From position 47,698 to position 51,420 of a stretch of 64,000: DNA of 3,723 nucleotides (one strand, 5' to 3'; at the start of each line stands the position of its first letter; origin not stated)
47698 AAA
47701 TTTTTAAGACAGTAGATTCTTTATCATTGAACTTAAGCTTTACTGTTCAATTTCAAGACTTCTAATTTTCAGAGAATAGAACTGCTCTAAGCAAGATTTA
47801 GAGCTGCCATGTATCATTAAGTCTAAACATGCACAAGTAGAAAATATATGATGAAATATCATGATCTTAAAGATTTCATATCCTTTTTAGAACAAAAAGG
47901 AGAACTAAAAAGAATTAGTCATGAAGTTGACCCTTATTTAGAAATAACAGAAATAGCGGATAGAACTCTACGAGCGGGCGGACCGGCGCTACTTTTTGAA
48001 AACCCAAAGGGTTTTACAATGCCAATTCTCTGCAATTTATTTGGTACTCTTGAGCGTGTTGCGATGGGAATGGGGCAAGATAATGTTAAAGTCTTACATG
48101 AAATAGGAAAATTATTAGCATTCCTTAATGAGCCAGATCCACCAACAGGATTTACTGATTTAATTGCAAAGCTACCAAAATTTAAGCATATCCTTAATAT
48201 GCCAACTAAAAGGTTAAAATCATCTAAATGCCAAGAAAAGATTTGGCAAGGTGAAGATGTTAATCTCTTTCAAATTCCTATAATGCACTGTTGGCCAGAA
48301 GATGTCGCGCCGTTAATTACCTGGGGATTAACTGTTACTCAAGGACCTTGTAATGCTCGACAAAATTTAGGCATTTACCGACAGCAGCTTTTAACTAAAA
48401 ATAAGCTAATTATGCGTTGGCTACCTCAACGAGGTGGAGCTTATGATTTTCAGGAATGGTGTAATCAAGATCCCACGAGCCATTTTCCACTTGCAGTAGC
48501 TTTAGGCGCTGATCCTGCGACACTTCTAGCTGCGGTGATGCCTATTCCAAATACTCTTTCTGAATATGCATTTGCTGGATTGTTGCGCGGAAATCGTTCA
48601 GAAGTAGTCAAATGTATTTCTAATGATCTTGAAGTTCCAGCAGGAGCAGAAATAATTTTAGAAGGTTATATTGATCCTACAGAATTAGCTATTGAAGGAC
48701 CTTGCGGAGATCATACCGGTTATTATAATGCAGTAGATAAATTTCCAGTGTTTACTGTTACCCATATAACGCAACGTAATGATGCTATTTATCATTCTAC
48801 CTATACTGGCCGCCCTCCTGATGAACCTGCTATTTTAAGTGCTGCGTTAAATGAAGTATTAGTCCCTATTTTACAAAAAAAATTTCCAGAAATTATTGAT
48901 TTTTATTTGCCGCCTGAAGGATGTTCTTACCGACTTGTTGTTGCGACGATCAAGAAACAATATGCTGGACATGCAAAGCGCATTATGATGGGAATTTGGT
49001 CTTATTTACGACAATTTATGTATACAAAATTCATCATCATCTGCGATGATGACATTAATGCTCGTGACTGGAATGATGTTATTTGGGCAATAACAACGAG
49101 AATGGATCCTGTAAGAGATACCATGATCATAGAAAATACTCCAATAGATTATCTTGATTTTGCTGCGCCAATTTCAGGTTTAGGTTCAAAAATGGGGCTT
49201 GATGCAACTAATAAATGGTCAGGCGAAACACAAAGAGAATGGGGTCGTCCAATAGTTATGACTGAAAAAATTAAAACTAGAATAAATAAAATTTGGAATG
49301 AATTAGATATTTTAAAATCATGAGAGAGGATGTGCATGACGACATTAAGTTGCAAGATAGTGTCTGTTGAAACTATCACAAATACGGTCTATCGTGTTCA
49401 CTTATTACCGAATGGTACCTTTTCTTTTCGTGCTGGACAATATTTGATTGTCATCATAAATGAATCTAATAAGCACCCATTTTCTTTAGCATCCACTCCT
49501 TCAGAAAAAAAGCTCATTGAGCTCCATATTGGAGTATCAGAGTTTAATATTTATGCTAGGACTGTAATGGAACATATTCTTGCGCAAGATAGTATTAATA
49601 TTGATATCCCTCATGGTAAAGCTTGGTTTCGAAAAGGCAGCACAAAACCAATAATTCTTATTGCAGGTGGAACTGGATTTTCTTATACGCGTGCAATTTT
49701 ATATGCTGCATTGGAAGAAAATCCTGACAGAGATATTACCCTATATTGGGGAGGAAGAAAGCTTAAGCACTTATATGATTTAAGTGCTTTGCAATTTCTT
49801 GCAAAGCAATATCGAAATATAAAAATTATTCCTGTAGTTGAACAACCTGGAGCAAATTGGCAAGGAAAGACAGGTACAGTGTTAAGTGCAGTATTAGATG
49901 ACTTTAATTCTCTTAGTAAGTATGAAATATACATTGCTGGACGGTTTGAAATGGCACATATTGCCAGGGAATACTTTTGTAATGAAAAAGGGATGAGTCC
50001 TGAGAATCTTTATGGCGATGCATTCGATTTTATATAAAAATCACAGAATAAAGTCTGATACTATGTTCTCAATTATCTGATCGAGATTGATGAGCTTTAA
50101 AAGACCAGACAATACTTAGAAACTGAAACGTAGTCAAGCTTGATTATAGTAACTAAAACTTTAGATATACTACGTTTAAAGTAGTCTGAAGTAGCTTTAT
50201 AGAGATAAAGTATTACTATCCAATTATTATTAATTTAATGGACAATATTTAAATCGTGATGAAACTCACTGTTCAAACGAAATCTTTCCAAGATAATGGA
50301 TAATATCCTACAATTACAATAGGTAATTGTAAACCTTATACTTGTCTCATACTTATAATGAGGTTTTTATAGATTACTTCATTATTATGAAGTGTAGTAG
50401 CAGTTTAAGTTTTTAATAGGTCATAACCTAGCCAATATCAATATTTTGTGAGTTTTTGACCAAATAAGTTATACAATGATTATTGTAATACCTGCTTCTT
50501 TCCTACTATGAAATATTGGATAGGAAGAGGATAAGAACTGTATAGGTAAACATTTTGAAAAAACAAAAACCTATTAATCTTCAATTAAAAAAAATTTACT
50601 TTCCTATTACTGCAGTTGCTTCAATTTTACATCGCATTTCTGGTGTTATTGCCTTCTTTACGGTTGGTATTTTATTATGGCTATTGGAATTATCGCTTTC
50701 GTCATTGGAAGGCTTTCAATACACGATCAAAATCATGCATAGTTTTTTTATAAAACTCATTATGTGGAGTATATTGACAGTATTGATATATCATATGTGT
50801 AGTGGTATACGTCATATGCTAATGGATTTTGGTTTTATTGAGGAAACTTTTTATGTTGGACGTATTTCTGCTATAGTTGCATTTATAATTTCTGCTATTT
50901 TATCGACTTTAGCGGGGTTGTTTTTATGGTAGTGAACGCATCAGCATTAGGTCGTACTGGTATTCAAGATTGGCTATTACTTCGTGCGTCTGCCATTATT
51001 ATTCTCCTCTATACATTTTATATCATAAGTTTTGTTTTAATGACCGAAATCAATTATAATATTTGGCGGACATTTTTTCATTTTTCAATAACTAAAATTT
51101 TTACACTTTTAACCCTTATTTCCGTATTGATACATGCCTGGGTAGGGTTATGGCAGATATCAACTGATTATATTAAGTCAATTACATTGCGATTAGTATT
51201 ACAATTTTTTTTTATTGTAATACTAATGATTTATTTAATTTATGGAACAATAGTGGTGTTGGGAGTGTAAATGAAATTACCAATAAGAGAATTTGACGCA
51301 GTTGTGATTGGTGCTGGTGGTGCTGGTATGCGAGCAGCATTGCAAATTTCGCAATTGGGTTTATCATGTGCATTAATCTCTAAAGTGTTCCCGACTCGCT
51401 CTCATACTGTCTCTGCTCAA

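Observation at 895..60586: Noncoding DNA carries many long, perfect, sequence-unique hairpin palindromes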

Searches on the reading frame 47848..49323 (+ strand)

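Call 8: search_protein_families(library=ncbifam, proteins=[window:47848-49323:+], max_evalue=1e-10)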
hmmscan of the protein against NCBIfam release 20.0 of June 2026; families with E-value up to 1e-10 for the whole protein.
window:47848-49323:+ (491 aa): 7 families
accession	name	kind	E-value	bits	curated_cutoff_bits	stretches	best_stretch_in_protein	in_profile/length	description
NF008175.0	PRK10922.1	equivalog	1.2e-297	987.2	788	1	2-490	4-492/497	4-hydroxy-3-polyprenylbenzoate decarboxylase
TIGR00148.1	TIGR00148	subfamily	2e-171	570.5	244.85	1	7-456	1-438/438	UbiD family decarboxylase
TIGR03701.1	mena_SCO4490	equivalog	8.5e-139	463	495.9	1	9-448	1-433/433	menaquinone biosynthesis decarboxylase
NF041204.1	VdcC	exception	6.4e-79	265.5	650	1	4-481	1-463/467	non-oxidative hydroxyarylic acid decarboxylases subunit C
TIGR02724.1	phenyl_P_beta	equivalog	7.1e-49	166.4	468.95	1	120-440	99-423/472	phenylphosphate carboxylase subunit beta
NF041219.1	BagN_FevL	exception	5.2e-42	144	1000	1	2-423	15-436/502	bagremycin/ferroverdin biosynthesis UbiD family decarboxylase BagN/FevL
TIGR02723.1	phenyl_P_alpha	equivalog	6.8e-39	133.8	564.6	1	8-432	11-417/485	phenylphosphate carboxylase subunit alpha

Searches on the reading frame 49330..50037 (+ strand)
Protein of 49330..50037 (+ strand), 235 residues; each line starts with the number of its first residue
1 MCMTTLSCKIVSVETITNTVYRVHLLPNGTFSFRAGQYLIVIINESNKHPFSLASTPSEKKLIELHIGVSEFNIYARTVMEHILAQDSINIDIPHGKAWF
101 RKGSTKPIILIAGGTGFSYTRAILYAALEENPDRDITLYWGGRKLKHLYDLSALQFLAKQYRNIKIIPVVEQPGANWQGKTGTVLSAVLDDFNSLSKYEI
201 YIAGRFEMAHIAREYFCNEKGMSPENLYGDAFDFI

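Call 8: search_protein_families(library=ncbifam, proteins=[window:49330-50037:+], max_evalue=1e-10)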
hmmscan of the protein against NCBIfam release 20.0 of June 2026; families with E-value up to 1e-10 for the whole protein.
window:49330-50037:+ (235 aa): 7 families
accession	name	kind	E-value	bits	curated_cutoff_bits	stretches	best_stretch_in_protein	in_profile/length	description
NF005963.0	PRK08051.1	equivalog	2.8e-105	350.8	230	1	3-235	1-233/233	NAD(P)H-flavin reductase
NF052252.1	flav_redu_LuxG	exception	1.2e-73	247.1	340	1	7-235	2-232/232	flavin mononucleotide reductase LuxG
NF045803.1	MethMoxFADbindMmoC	equivalog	3.5e-21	75.3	500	1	6-232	107-340/343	aromatic/alkene monooxygenase hydroxylase FAD-binding subunit MmoC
NF008822.0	PRK11872.1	equivalog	1.2e-20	73.8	402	1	8-232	109-335/341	anthranilate 1,2-dioxygenase electron transfer component AntC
NF040810.1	BenC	equivalog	5.5e-18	65.2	430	1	4-232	103-330/333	benzoate 1,2-dioxygenase electron transfer component BenC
NF004317.0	PRK05713.1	equivalog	1.6e-16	60.4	338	1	6-169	92-256/312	iron-sulfur-binding ferredoxin reductase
TIGR01941.1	nqrF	equivalog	1.6e-11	43.8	295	1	42-230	200-401/405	NADH:ubiquinone reductase (Na(+)-transporting) subunit F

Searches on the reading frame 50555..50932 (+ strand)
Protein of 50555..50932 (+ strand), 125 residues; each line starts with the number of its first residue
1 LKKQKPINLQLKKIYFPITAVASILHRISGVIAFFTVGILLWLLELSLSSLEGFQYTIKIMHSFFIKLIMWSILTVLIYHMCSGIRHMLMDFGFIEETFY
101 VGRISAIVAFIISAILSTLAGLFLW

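Call 64: search_protein_families(library=ncbifam, proteins=[window:50555-50932:+], max_evalue=1e-8)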
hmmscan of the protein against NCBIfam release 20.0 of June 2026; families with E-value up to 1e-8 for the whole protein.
window:50555-50932:+ (125 aa): 2 families
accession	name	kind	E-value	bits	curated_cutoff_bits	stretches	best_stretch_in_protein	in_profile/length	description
NF007021.0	PRK09487.1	equivalog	2.8e-53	179.4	180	1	1-125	5-129/129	succinate dehydrogenase cytochrome b556 subunit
TIGR02970.1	succ_dehyd_cytB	equivalog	8.7e-34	116.3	52.3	1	3-122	1-119/120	succinate dehydrogenase, cytochrome b556 subunit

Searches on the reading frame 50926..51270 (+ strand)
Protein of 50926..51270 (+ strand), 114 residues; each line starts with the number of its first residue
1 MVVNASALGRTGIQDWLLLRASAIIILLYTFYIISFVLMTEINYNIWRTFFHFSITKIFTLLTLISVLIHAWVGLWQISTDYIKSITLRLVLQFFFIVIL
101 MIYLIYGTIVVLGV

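Call 64: search_protein_families(library=ncbifam, proteins=[window:50926-51270:+], max_evalue=1e-8)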
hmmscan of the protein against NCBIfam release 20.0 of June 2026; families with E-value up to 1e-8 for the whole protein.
window:50926-51270:+ (114 aa): 2 families
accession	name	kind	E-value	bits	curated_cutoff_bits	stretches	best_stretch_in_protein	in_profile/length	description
NF007022.0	PRK09488.1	equivalog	2.2e-44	150.6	170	1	1-114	1-115/115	succinate dehydrogenase membrane anchor subunit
TIGR02968.1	succ_dehyd_anc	equivalog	2.6e-29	101.5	41.8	1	10-112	2-105/105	succinate dehydrogenase, hydrophobic membrane anchor protein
